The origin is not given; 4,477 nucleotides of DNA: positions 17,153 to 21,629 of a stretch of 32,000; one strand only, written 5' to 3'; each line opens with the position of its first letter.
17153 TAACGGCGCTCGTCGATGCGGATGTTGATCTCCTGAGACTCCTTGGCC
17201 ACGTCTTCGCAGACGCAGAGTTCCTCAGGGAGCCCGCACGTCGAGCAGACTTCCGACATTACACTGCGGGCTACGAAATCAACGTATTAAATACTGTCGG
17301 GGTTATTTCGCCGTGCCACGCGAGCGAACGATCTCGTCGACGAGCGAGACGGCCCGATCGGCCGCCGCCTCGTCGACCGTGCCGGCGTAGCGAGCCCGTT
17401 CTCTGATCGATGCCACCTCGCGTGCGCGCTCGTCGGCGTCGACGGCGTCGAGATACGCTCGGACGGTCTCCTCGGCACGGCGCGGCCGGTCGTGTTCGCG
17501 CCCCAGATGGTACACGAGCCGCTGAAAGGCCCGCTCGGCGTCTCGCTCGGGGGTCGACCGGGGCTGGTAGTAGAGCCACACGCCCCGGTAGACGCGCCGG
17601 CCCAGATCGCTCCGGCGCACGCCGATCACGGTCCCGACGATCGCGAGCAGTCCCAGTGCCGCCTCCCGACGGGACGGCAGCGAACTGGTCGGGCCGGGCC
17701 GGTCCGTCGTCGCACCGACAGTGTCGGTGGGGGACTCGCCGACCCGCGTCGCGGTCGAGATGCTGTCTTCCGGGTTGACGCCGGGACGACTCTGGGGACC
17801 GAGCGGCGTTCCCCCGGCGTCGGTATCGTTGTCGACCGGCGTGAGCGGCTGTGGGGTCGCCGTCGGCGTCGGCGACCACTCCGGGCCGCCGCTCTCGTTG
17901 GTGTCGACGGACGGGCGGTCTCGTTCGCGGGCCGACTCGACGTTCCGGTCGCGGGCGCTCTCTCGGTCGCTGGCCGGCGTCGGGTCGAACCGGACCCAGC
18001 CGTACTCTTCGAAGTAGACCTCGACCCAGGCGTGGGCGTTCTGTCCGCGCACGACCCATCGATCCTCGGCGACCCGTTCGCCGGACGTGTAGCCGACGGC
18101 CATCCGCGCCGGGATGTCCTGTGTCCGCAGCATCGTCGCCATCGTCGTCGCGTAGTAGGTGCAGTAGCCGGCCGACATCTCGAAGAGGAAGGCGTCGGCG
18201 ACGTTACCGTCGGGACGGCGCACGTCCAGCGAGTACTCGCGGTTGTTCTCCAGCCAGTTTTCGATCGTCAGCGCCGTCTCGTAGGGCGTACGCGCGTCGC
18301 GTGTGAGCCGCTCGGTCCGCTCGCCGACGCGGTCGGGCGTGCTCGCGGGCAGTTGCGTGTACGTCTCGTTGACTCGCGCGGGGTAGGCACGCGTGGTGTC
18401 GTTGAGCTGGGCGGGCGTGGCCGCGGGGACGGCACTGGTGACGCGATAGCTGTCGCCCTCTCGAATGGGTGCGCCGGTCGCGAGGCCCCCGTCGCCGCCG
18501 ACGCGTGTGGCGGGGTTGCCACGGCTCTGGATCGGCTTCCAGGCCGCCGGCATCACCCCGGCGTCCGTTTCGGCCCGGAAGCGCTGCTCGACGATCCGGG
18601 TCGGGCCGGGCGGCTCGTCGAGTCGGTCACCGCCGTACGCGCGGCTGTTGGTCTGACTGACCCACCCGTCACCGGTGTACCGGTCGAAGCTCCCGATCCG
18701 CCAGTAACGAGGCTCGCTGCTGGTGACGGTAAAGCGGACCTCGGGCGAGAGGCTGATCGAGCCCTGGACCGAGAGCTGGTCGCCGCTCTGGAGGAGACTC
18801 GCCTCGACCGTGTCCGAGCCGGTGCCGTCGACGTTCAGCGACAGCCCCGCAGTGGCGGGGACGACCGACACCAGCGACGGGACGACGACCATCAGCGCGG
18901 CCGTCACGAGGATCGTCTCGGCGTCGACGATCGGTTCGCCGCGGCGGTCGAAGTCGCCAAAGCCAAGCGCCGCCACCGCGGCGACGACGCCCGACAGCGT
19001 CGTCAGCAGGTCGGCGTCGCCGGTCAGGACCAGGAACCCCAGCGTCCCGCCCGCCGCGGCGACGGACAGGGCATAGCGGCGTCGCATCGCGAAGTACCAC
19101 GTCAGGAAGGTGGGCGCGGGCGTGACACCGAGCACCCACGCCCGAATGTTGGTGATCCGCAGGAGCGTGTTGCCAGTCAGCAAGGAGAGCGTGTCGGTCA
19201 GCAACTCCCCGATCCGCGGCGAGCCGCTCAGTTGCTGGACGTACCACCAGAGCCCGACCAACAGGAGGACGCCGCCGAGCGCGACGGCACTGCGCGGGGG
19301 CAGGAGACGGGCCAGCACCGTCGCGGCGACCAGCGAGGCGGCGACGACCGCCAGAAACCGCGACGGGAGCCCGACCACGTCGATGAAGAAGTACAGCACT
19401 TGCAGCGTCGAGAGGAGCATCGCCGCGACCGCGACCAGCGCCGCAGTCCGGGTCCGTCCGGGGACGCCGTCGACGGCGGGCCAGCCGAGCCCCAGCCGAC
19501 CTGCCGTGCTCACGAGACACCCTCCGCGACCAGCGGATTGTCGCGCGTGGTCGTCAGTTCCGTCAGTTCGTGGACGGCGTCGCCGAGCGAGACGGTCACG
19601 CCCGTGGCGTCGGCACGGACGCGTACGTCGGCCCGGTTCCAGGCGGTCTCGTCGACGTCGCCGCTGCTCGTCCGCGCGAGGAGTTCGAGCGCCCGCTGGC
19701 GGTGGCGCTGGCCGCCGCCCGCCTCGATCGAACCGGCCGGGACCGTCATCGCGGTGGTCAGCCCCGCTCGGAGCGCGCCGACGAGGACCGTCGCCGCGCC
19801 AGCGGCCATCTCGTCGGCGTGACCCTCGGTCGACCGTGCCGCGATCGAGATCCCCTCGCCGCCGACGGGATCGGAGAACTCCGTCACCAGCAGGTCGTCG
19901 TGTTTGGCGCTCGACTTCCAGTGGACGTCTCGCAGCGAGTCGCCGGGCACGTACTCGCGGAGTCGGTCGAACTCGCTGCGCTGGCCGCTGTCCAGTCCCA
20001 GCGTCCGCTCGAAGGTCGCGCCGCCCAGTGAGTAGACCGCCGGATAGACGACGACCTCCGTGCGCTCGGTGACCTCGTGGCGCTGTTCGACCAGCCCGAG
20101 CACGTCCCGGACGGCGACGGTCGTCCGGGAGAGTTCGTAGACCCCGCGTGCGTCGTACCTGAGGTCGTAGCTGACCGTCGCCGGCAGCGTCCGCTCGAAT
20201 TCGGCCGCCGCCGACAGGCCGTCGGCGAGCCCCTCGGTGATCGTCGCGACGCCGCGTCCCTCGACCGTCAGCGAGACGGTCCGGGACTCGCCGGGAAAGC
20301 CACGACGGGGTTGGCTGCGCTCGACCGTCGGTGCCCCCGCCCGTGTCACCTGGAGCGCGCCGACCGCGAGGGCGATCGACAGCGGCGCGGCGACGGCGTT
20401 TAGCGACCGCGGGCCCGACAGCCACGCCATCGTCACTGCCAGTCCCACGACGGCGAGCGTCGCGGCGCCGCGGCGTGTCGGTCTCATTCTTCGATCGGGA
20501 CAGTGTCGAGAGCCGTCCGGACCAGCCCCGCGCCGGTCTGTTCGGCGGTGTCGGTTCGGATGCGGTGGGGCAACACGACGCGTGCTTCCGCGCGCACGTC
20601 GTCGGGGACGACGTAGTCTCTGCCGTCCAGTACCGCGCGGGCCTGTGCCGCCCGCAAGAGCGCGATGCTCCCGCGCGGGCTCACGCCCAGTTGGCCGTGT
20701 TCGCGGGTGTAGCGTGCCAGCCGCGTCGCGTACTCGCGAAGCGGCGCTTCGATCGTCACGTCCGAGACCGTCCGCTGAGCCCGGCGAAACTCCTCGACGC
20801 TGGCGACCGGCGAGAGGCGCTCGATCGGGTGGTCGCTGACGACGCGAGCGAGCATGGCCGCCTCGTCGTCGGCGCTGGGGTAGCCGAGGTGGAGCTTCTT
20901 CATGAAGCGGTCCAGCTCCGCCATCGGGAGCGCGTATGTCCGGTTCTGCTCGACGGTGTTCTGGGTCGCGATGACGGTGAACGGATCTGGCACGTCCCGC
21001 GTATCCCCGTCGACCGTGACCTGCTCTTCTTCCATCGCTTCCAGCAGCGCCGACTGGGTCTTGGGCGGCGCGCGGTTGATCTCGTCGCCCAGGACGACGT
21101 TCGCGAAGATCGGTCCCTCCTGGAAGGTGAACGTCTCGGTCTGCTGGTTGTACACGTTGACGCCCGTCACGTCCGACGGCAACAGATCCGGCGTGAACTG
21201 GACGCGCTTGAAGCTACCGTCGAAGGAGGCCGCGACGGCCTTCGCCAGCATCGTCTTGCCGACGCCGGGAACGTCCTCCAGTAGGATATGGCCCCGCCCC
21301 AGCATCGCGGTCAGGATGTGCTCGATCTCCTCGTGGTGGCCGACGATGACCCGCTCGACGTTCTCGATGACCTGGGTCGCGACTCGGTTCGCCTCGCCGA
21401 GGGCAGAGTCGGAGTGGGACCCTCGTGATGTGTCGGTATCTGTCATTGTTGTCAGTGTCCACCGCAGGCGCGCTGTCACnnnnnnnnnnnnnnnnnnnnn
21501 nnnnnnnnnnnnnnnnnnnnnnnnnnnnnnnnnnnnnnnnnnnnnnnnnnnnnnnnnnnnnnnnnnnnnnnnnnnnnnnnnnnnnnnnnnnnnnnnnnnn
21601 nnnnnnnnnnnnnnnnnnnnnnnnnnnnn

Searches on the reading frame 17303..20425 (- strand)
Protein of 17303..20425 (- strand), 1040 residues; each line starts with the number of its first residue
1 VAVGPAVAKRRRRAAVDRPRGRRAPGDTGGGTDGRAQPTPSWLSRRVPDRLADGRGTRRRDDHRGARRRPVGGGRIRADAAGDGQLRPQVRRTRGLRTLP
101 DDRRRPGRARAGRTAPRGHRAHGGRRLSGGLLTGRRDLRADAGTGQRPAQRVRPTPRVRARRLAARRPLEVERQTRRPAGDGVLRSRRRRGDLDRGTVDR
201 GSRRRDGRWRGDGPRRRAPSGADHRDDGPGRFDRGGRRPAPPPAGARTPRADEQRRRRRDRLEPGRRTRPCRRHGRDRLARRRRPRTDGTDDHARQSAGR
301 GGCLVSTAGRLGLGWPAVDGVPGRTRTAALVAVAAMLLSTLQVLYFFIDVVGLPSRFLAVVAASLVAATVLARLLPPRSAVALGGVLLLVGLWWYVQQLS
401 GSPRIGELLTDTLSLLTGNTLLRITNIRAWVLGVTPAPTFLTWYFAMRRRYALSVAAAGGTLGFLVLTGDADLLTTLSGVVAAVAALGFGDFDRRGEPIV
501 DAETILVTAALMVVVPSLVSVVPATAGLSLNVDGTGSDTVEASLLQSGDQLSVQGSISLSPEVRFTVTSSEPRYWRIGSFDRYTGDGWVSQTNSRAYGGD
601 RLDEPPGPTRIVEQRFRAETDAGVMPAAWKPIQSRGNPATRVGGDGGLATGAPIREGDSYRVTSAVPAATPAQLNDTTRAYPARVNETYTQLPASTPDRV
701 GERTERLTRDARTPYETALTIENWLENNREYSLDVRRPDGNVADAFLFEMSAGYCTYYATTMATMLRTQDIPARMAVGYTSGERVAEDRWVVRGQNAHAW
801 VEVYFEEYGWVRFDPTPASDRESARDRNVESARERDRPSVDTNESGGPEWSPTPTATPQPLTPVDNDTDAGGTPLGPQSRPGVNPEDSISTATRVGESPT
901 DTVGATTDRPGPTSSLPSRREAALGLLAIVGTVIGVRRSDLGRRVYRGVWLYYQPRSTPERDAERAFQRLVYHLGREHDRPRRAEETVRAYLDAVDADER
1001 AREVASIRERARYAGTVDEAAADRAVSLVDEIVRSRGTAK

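Call 13: search_protein_families(library=pfam, proteins=[window:17303-20425:-], max_evalue=0.001)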
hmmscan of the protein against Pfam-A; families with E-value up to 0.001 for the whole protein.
window:17303-20425:- (1040 aa): 2 families
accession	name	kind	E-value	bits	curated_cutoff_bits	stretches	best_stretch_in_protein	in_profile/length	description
PF01841.26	Transglut_core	-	7.5e-29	100.6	23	1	704-815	4-108/108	Transglutaminase-like superfamily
PF11992.13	TgpA_N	-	3.8e-13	49.6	30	1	356-670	20-332/333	TgpA N-terminal domain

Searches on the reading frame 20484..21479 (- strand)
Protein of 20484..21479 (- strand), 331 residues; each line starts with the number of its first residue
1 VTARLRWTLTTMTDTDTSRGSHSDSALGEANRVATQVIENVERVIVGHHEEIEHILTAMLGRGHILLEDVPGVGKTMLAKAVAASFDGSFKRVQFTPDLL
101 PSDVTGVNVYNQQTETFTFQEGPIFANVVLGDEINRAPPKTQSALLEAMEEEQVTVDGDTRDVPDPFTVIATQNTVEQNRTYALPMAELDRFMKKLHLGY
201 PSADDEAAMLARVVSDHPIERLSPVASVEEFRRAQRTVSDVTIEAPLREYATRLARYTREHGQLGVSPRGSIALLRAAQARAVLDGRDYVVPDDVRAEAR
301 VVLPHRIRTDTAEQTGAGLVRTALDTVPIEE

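Call 13: search_protein_families(library=pfam, proteins=[window:20484-21479:-], max_evalue=0.001)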
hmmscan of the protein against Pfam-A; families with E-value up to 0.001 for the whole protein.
window:20484-21479:- (331 aa): 9 families
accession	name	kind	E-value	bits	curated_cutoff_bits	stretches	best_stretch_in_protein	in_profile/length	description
PF07726.17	AAA_3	-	7.3e-61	204.3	27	1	64-193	1-130/131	ATPase family associated with various cellular activities (AAA)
PF17863.7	AAA_lid_2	-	4.4e-22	78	22.7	1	259-314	6-62/74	AAA lid domain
PF07728.20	AAA_5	-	2.7e-13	50.6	22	1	65-183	2-130/139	AAA domain (dynein-related subfamily)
PF00004.35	AAA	-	1.7e-07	32.2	21.2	1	67-196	3-127/131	ATPase family associated with various cellular activities (AAA)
PF20030.5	bpMoxR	-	6.6e-07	29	27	1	35-202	4-170/205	MoxR domain in the MoxR-vWA-beta-propeller ternary systems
PF00493.29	MCM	-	3.7e-05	23.4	23.3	1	49-157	44-153/224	MCM P-loop domain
PF00158.32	Sigma54_activat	-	8.9e-05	22.7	20.2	0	54-175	14-143/168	Sigma-54 interaction domain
PF01078.27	Mg_chelatase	-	0.00017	21.5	20.3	0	45-83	5-43/207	Magnesium chelatase, subunit ChlI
PF05496.18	RuvB_N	-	0.00026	21.2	27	0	63-155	34-114/159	Holliday junction DNA helicase RuvB P-loop domain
